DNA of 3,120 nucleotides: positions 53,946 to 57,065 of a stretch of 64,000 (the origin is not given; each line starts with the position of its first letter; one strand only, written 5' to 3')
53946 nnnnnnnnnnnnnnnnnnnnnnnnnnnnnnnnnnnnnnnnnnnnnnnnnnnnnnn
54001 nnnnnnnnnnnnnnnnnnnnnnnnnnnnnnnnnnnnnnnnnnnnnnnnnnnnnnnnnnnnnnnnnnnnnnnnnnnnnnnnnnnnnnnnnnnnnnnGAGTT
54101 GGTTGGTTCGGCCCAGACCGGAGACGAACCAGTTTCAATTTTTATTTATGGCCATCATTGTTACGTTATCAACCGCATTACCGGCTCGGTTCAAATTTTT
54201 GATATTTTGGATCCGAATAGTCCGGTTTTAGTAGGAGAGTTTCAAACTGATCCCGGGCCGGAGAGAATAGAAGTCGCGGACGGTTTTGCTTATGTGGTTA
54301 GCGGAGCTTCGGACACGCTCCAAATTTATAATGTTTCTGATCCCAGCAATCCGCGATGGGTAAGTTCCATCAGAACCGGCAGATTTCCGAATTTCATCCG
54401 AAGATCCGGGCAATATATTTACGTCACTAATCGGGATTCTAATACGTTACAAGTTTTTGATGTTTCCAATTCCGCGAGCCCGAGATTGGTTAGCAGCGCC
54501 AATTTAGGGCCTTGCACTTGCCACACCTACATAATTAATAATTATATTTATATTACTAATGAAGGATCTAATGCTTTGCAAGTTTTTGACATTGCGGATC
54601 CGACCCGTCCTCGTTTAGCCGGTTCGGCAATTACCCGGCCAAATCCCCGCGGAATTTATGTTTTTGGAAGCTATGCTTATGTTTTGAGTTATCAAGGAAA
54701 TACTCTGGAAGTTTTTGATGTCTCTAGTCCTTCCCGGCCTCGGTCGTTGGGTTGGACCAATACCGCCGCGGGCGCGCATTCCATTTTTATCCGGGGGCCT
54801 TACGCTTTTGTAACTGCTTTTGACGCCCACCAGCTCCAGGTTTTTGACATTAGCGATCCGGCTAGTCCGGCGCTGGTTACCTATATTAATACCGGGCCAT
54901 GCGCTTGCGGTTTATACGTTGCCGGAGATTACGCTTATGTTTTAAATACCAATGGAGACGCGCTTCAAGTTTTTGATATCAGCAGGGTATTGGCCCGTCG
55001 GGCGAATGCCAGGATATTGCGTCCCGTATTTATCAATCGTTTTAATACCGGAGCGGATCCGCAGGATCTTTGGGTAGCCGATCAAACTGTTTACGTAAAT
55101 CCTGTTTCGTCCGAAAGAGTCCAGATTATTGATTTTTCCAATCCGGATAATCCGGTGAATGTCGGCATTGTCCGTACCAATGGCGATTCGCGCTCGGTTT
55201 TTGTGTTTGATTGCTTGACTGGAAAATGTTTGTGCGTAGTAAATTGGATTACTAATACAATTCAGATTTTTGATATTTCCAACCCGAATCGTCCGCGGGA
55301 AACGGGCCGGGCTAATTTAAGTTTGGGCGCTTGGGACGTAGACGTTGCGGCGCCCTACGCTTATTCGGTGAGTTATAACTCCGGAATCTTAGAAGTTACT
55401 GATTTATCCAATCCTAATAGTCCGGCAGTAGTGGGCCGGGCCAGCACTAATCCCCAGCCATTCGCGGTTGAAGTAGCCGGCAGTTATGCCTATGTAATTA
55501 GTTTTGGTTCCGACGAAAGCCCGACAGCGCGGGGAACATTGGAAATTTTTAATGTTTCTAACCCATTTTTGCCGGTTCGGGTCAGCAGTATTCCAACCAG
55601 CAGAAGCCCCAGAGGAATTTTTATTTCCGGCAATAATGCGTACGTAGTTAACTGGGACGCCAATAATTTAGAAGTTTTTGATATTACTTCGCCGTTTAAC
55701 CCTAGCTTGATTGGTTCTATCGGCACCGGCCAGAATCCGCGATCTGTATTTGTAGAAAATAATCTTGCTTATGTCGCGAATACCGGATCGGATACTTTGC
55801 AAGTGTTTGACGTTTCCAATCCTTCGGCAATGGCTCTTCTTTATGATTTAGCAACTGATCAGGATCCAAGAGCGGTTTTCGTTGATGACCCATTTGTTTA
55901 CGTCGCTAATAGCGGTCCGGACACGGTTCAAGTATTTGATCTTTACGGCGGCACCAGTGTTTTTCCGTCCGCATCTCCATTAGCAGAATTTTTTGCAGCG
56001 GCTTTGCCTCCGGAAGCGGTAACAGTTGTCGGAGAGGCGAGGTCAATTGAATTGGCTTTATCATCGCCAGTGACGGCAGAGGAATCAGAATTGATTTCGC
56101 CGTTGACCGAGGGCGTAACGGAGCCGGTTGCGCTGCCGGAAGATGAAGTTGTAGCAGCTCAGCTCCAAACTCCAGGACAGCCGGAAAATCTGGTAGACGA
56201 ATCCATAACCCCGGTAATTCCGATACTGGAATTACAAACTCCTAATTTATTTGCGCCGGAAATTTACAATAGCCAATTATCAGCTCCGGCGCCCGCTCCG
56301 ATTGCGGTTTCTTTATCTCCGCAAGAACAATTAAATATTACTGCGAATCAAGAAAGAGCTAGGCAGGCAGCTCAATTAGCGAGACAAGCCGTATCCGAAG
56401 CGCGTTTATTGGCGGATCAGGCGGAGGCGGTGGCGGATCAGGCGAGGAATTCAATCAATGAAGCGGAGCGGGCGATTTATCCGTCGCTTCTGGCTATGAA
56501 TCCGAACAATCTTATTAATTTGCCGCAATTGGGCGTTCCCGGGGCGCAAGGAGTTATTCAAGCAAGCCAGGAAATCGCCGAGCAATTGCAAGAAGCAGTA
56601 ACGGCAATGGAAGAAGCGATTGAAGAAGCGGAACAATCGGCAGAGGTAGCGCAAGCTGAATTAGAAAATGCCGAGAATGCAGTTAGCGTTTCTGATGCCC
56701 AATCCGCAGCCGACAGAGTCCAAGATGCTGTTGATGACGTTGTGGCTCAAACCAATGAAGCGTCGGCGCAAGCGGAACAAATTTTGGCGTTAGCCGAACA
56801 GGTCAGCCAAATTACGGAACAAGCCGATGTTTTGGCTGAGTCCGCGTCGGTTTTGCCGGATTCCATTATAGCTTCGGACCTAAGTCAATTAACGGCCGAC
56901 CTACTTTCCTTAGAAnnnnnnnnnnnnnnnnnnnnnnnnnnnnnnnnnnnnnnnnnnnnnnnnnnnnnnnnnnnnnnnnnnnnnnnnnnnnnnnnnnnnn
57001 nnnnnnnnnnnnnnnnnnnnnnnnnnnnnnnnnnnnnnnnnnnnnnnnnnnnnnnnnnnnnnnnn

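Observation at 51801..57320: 1839-aa giant surface protein: >25 LVIVD-like beta-propeller blades, internal Pro/Thr linker, long AEQ coiled coil and distinct C-terminal domain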

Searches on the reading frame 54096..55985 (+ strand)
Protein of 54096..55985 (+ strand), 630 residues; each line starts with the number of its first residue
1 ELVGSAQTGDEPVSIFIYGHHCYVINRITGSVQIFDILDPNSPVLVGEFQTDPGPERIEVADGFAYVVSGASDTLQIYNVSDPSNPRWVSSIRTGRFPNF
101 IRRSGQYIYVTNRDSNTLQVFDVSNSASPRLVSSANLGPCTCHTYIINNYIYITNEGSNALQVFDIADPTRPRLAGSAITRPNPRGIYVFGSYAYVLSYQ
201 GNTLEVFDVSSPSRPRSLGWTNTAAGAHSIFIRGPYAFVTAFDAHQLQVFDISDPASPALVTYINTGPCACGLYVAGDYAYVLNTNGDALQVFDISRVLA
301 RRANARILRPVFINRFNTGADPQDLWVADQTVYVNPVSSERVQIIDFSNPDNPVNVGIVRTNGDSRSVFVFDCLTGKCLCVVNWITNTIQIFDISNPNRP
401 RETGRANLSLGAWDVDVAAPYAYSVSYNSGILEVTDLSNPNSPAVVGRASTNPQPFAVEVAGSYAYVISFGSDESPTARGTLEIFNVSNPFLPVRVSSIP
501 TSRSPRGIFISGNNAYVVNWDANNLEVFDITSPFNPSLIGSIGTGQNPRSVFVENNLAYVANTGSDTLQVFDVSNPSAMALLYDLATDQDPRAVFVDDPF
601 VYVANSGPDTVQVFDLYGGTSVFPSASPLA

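Call 37: search_solved_structures(query=window:54096-55980:+, max_evalue=0.01)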
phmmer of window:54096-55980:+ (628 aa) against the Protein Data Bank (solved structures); distinct sequences matched with E-value up to 0.01: 3.
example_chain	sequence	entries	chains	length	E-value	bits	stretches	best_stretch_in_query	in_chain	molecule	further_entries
5hrm_A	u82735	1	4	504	0.0034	19.3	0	113-184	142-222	Haloalkylphosphorus hydrolase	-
3fgb_A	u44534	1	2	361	0.0045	18.8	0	9-123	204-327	uncharacterized protein Q89ZH8_BACTN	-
5ioj_A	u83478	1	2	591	0.0056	18.5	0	113-184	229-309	Haloalkylphosphorus hydrolase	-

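Call 55: predict_structure(alignment_id=A4)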
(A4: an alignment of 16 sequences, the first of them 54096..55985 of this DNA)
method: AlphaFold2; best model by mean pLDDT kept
length: 630 residues; sequences in the alignment: 16
mean_pLDDT: 91.6   pTM: 0.54
mean pLDDT of the five models: 91.6, 91.2, 90.7, 90.4, 88.3
residues with pLDDT >= 90: 513; 70-90: 87; 50-70: 12; < 50: 18
segments of 3 or more residues with pLDDT < 50: 302-307, 619-630
pLDDT, mean of each block of 10 residues (from residue 1): 93 96 97 96 96 96 96 97 96 96 95 95 96 93 91 95 96 96 95 96 96 94 94 94 94 86 87 93 95 81 51 88 92 88 91 91 92 91 95 93 96 95 97 96 97 96 96 71 97 97 95 97 97 95 97 94 96 88 90 92 94 75 32
secondary structure, 60 per line:
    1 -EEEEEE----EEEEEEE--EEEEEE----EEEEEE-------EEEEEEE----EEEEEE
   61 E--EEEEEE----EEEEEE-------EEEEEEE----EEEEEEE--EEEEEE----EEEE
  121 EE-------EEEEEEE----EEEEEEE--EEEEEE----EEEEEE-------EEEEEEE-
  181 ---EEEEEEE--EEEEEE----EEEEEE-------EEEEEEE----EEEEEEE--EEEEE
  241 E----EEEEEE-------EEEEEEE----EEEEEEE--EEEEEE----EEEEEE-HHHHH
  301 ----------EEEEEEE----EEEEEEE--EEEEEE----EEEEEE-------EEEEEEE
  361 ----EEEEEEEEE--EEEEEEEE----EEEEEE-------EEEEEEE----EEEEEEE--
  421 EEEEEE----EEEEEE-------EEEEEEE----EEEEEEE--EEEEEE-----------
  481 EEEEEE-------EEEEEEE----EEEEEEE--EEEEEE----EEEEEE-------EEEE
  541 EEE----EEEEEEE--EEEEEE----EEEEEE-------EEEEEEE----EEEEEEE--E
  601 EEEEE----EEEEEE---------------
elements in order: E2-7 E12-18 E21-26 E31-36 E44-50 E55-61 E64-69 E74-79 E87-93 E98-104 E107-112 E117-122 E130-136 E141-147 E150-155 E160-165 E173-179 E184-190 E193-198 E203-208 E216-222 E227-233 E236-241 E246-251 E259-265 E270-276 E279-284 E289-294 H296-300 E311-317 E322-328 E331-336 E341-346 E354-360 E365-373 E376-383 E388-393 E401-407 E412-418 E421-426 E431-436 E444-450 E455-461 E464-469 E481-486 E494-500 E505-511 E514-519 E524-529 E537-543 E548-554 E557-562 E567-572 E580-586 E591-597 E600-605 E610-615

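Call 58: fold_search(model_id=the predicted structure, library=pdb)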
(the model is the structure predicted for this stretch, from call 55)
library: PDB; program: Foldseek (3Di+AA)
matches with E <= 10: 1728; with E <= 0.001: 1231
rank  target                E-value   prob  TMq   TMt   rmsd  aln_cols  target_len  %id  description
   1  9n73_LR               5.0e-22  1.00  0.40  0.32  21.2       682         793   12  SSU processome maturation and disassembly, State G (released 2025-10-29)
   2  6zqf_UL               7.4e-21  1.00  0.39  0.32  21.1       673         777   10  Cryo-EM structure of the 90S pre-ribosome from Saccharomyces cerevisiae, state Dis-B (Poly-Ala) (released 2020-09-23)
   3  9n6v_LQ               4.1e-20  1.00  0.39  0.30  20.9       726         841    9  SSU processome maturation and disassembly, State A (released 2025-11-05)
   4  7mqa_LT               5.1e-20  1.00  0.40  0.30  20.9       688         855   12  Cryo-EM structure of the human SSU processome, state post-A1 (released 2021-09-22)
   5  7mq8_LR               8.7e-20  1.00  0.39  0.32  21.4       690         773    8  Cryo-EM structure of the human SSU processome, state pre-A1 (released 2021-09-22)
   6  7mqa_LR               4.0e-19  1.00  0.39  0.32  21.6       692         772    8  Cryo-EM structure of the human SSU processome, state post-A1 (released 2021-09-22)
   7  9g33_UL               4.6e-19  1.00  0.39  0.29  20.9       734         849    9  Stalled 90S - Utp23-Krr1-deltaC3 (released 2025-06-18)
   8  8bbf_A                7.5e-19  1.00  0.35  0.29  21.3       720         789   10  Structure of the IFT-A complex; IFT-A1 module (released 2022-12-07)
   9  9n77_LT               3.0e-18  1.00  0.37  0.28  20.6       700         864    9  SSU processome maturation and disassembly, State K (released 2025-11-05)
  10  3s2k_A                4.0e-18  1.00  0.31  0.32  25.5       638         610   12  Structural basis of Wnt signaling inhibition by Dickkopf binding to LRP5/6. (released 2011-11-02)
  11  8dvl_A                5.4e-18  1.00  0.31  0.32  25.8       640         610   12  Crystal structure of LRP6 E3E4 in complex with disulfide constrained peptide E3.18 (released 2023-03-29)
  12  8s9p_B                5.7e-18  1.00  0.29  0.21  29.4       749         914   11  1:1:1 agrin/LRP4/MuSK complex (released 2023-05-17)
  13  8jx8_A                5.9e-18  1.00  0.28  0.13  28.4       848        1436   10  rat megalin head (released 2024-06-19)
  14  9n6v_LT               6.2e-18  1.00  0.36  0.27  20.7       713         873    9  SSU processome maturation and disassembly, State A (released 2025-11-05)
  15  4a0p_A                6.5e-18  1.00  0.31  0.32  25.3       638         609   12  Crystal structure of LRP6P3E3P4E4 (released 2011-10-26)
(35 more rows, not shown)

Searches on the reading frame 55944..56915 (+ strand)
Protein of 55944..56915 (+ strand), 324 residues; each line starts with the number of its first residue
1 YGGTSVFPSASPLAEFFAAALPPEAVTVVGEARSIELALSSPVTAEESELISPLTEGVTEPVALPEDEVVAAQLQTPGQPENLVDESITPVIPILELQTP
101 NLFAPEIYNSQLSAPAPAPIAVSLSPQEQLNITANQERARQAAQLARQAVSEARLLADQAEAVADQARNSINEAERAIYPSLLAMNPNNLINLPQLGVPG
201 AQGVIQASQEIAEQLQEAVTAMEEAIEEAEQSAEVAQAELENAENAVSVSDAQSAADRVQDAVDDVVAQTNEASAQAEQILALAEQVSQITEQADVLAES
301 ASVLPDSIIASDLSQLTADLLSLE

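Call 11: search_protein_families(library=pfam, proteins=[window:55944-56915:+], max_evalue=10)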
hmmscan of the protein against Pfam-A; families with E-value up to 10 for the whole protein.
seq(324 aa): 7 families
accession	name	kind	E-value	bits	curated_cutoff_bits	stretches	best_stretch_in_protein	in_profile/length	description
PF23568.1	ARM_LIN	-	0.0093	15.7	27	1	206-283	44-119/230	E3 ubiquitin-protein ligase LIN-like, ARM repeat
PF13514.12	AAA_27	-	0.013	15.6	22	1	126-268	64-201/206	AAA domain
PF20117.4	DUF6507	-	0.046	14.7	25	1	199-278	9-85/120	Family of unknown function (DUF6507)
PF23067.1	MG280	-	0.18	11.8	27.4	1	223-291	114-184/259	Uncharacterised protein MG280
PF01544.23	CorA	-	0.42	10.3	27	1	205-309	120-223/292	CorA-like Mg2+ transporter protein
PF01814.28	Hemerythrin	-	2.6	9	25.3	1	139-245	13-110/127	Hemerythrin HHE cation binding domain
PF10157.14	BORCS6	-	4.3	8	35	1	208-297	16-100/101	BLOC-1-related complex sub-unit 6 C-terminal helix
